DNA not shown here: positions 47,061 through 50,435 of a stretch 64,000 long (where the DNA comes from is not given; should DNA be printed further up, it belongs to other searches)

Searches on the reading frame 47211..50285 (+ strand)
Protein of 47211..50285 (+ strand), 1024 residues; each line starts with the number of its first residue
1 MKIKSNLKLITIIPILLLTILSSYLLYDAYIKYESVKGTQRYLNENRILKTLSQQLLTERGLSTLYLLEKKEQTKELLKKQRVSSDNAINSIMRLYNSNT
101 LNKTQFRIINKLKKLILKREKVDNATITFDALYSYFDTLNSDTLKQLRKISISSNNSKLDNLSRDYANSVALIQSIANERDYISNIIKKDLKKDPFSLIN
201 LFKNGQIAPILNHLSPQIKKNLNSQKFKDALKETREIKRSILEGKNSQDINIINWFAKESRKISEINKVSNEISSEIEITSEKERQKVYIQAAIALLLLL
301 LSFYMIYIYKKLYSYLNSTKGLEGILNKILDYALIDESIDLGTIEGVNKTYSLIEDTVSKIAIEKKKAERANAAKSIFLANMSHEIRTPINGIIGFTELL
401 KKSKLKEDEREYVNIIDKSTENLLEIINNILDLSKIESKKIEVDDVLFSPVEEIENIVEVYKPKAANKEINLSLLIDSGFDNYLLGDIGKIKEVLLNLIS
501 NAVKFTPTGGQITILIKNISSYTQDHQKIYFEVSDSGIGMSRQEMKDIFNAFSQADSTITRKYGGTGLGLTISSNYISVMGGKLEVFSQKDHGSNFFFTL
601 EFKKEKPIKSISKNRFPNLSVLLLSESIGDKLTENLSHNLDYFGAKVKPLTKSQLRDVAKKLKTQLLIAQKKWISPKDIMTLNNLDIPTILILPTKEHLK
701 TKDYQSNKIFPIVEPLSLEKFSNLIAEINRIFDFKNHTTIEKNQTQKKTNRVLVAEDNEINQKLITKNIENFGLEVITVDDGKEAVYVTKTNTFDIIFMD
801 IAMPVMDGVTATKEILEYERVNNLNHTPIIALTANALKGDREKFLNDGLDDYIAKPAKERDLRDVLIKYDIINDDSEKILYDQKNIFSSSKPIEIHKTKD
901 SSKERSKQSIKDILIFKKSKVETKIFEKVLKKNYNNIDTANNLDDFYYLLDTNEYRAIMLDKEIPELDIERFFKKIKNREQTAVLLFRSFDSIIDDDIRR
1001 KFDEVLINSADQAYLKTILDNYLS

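Call 51: search_protein_families(library=pfam, proteins=[window:47211-50285:+], max_evalue=1e-8)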
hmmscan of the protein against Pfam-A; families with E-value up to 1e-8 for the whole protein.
window:47211-50285:+ (1024 aa): 4 families
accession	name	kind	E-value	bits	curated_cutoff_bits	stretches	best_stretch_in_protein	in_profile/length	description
PF00072.30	Response_reg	-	8.7e-28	97.2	30.2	1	752-865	1-109/111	Response regulator receiver domain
PF02518.31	HATPase_c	-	3.2e-24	86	26.4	1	486-603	1-110/111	Histidine kinase-, DNA gyrase B-, and HSP90-like ATPase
PF00512.31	HisKA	-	5.5e-24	84.4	26.9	1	374-438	1-65/66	His Kinase A (phospho-acceptor) domain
PF08376.15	NIT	-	3.5e-14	54.2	24.9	1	52-277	2-238/239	Nitrate and nitrite sensing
